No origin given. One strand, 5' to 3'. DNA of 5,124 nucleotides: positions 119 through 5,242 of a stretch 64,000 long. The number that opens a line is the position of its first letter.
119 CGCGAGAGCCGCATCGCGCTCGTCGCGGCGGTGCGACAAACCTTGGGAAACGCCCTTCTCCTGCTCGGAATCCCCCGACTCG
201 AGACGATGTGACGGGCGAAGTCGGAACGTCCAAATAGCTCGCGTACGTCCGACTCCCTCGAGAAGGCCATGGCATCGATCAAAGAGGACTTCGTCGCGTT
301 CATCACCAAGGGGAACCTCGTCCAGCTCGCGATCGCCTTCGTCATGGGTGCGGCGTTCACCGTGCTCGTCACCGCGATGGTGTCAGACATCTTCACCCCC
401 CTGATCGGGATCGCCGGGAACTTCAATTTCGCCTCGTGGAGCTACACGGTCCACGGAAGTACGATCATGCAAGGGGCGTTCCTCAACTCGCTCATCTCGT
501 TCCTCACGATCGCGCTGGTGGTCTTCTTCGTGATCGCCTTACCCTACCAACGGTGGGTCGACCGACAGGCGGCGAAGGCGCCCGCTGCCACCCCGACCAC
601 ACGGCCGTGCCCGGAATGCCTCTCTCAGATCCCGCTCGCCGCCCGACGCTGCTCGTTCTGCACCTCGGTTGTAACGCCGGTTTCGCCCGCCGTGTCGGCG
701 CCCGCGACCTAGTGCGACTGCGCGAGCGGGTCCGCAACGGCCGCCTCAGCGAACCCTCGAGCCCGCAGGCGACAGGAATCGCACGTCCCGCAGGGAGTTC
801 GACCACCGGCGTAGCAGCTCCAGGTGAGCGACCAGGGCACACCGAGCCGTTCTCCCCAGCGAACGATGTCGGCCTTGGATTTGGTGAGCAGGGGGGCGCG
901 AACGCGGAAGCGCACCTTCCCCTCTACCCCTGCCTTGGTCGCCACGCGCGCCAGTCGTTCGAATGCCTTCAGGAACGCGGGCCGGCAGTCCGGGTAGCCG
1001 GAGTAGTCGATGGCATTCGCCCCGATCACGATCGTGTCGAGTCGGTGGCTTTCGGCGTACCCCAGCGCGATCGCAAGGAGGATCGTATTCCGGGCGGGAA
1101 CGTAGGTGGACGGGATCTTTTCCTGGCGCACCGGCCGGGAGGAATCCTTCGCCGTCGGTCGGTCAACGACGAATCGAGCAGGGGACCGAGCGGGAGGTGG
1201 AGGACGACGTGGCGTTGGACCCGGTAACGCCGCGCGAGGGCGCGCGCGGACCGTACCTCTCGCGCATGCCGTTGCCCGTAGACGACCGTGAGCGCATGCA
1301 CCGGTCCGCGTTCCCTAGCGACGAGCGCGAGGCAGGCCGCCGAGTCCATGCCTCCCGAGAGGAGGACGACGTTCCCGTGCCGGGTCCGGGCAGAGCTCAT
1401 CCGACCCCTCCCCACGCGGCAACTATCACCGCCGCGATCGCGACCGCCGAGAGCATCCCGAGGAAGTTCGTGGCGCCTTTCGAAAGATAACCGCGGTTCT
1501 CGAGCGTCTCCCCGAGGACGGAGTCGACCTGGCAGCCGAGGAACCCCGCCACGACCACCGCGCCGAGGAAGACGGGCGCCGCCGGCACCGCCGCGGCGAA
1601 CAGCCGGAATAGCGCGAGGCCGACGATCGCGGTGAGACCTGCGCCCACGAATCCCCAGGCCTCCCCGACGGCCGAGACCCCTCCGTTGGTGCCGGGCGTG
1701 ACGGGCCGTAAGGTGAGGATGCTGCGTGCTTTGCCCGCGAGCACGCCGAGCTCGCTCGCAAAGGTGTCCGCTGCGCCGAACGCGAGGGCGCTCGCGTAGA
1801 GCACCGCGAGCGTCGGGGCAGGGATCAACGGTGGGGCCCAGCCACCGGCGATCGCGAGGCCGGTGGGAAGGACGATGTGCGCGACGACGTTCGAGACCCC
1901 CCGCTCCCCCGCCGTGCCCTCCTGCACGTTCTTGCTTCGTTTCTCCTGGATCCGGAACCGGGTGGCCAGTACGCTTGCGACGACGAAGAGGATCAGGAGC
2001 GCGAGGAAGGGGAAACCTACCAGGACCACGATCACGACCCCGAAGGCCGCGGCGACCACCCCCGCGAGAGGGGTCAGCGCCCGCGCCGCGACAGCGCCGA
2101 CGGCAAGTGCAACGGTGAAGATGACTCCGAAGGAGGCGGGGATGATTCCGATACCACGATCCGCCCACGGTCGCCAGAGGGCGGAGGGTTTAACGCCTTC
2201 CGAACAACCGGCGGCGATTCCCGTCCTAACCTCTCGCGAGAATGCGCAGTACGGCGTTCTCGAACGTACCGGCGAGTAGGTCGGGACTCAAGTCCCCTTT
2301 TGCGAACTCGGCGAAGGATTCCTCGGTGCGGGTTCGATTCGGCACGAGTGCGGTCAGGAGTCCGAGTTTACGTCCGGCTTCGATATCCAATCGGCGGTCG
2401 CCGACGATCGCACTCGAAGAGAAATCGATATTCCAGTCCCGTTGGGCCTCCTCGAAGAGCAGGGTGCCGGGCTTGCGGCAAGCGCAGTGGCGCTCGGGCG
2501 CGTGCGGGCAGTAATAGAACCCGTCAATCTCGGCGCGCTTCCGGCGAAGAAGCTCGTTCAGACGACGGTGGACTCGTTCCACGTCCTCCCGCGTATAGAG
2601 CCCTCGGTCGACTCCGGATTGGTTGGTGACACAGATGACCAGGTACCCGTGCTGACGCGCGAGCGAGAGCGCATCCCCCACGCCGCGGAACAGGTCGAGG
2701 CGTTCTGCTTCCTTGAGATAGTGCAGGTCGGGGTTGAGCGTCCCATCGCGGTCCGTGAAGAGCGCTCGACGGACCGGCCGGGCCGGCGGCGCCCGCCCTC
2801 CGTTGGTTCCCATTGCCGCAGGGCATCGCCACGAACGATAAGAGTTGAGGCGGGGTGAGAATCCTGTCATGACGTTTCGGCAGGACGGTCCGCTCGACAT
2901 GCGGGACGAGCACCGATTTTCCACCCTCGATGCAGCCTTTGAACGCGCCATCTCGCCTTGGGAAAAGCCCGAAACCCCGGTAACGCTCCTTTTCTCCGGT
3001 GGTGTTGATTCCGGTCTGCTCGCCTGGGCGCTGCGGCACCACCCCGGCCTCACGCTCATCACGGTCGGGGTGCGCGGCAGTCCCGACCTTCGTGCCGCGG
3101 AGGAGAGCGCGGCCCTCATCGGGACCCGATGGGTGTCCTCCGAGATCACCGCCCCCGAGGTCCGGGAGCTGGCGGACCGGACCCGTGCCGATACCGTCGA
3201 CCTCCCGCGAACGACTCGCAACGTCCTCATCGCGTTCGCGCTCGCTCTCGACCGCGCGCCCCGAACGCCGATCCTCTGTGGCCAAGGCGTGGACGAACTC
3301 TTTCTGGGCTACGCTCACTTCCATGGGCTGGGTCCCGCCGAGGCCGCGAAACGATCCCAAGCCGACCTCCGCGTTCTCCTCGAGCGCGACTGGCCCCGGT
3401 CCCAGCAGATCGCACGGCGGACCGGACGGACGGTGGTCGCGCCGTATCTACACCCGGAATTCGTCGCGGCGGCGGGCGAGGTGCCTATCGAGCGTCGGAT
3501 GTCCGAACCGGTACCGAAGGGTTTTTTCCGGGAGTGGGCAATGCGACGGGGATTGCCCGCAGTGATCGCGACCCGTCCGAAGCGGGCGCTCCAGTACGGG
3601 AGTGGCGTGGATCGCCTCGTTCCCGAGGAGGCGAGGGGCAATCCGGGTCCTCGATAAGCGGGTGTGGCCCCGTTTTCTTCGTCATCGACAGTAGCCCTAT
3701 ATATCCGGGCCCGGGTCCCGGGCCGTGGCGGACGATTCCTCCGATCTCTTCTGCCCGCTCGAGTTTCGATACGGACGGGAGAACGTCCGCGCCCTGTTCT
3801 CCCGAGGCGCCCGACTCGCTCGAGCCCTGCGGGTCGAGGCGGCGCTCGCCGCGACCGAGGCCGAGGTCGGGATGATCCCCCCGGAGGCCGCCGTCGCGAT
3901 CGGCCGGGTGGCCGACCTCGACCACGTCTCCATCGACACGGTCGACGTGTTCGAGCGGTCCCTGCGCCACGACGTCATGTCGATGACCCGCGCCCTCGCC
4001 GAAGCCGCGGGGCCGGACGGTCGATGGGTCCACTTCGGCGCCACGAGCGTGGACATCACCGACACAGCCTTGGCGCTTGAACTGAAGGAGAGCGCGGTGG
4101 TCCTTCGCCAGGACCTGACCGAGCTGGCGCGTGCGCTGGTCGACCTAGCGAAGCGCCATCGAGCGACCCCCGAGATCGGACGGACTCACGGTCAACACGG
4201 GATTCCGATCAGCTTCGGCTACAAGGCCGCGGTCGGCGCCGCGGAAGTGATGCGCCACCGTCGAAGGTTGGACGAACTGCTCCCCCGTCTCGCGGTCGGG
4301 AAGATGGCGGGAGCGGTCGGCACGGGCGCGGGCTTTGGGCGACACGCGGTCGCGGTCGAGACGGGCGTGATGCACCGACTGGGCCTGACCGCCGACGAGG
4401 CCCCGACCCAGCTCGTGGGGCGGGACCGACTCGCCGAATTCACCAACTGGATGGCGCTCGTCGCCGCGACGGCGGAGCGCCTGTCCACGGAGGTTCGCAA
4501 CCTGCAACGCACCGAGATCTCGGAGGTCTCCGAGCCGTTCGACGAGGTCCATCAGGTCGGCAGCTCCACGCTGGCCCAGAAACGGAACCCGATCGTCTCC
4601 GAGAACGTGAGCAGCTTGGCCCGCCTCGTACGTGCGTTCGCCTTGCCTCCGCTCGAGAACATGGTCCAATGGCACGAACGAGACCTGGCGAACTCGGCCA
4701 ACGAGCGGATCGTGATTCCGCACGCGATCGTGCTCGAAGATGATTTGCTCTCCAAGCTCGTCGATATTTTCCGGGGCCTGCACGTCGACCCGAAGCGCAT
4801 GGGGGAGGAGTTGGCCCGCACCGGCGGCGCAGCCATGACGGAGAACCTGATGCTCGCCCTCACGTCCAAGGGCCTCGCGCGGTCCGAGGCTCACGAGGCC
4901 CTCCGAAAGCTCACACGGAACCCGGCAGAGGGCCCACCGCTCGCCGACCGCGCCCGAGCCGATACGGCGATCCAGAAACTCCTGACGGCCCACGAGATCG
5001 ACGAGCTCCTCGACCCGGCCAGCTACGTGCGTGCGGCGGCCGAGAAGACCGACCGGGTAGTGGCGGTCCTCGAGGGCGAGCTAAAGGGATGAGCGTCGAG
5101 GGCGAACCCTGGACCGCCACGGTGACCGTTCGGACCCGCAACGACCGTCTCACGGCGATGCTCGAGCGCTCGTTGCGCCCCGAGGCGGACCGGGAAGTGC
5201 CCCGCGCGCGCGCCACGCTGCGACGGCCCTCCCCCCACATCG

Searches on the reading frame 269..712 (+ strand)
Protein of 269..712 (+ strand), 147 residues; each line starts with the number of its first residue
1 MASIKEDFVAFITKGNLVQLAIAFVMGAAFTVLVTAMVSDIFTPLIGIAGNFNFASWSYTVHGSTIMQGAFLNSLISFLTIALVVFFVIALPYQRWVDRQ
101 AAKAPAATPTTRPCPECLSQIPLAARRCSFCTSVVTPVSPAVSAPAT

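Call 39: search_protein_families(library=pfam, proteins=[window:269-712:+])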
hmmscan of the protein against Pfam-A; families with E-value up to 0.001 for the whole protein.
window:269-712:+ (147 aa): 2 families
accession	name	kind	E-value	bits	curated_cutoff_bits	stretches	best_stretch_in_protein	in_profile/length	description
PF01741.23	MscL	-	1.1e-25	90.7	27.4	1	6-121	3-118/123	Large-conductance mechanosensitive channel, MscL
PF10571.15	UPF0547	-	5.4e-06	26.9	29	1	114-131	3-20/26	Uncharacterised protein family UPF0547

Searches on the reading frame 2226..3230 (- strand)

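Call 39: search_protein_families(library=pfam, proteins=[window:2226-3230:-])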
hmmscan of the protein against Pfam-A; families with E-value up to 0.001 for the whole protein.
window:2226-3230:- (334 aa): 2 families
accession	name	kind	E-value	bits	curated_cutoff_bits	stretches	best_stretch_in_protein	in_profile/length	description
PF13242.12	Hydrolase_like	-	4.3e-10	39.8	22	1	251-305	2-57/75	HAD-hyrolase-like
PF08645.17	PNK3P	-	6.1e-05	23.3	22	1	183-279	33-126/161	Polynucleotide kinase 3 phosphatase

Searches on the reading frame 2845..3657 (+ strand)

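Call 39: search_protein_families(library=pfam, proteins=[window:2845-3657:+])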
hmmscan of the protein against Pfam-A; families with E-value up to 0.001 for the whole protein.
window:2845-3657:+ (270 aa): 2 families
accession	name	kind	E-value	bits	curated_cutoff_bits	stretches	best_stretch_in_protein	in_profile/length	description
PF00733.27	Asn_synthase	-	4.3e-24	86.3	21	2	31-161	5-139/354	Asparagine synthase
PF24167.1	DUF7411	-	3.6e-05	23.9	28.7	1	46-115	3-72/194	Family of unknown function (DUF7411)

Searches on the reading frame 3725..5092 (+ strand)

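Call 10: search_protein_families(library=pfam, proteins=[window:3725-5092:+])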
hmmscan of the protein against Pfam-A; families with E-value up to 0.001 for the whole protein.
window:3725-5092:+ (455 aa): 2 families
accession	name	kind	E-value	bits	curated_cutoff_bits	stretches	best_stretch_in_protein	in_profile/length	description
PF00206.25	Lyase_1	-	1.5e-43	149.9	27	1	30-302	19-310/312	Lyase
PF10397.14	ADSL_C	-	1.4e-16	61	32.7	1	368-445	1-79/79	Adenylosuccinate lyase C-terminus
